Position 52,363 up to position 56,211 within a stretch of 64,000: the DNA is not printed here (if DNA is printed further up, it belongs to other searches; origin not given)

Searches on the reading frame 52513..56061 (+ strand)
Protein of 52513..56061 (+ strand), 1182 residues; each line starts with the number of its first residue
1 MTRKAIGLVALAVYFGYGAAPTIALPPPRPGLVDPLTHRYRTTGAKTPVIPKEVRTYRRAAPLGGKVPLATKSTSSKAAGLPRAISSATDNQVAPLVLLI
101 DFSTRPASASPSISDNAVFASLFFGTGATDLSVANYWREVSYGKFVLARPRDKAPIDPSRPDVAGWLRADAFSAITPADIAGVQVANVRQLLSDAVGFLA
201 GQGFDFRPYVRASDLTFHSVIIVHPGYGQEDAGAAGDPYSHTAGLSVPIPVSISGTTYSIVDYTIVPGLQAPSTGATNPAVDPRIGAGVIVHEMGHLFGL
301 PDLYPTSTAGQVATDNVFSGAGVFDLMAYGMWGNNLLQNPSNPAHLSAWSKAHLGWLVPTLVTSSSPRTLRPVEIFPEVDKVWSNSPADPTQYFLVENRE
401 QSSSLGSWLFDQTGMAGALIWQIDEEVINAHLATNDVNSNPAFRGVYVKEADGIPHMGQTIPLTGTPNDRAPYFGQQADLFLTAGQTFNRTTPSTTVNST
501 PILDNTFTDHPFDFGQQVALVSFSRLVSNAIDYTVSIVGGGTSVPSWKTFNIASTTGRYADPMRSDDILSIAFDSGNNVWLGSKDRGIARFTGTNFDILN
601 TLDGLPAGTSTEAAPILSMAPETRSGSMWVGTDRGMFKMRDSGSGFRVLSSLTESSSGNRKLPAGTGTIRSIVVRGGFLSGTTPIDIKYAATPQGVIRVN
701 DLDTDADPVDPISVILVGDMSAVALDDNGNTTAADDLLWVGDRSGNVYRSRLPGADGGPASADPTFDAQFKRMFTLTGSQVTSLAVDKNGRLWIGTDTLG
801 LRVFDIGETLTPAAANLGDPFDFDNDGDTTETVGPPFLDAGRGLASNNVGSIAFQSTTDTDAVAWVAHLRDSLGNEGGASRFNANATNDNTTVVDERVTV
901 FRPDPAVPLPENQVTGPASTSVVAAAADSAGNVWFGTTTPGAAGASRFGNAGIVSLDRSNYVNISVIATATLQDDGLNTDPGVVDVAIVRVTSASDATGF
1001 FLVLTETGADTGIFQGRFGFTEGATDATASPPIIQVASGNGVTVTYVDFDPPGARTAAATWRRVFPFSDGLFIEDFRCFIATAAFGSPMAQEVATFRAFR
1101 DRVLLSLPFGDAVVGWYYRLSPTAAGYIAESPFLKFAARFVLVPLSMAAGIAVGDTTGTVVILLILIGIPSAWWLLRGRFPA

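Call 71: search_protein_families(library=pfam, proteins=[window:52513-56061:+], max_evalue=0.0001)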
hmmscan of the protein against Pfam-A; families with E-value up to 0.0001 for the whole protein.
window:52513-56061:+ (1182 aa): 2 families
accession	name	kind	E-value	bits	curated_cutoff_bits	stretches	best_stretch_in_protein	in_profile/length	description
PF07494.17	Reg_prop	-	4.6e-14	51.2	20.4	1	776-797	2-23/24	Two component regulator propeller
PF05547.17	Peptidase_M6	-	6.5e-06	26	22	1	219-353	161-284/294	Immune inhibitor A peptidase M6, catalytic domain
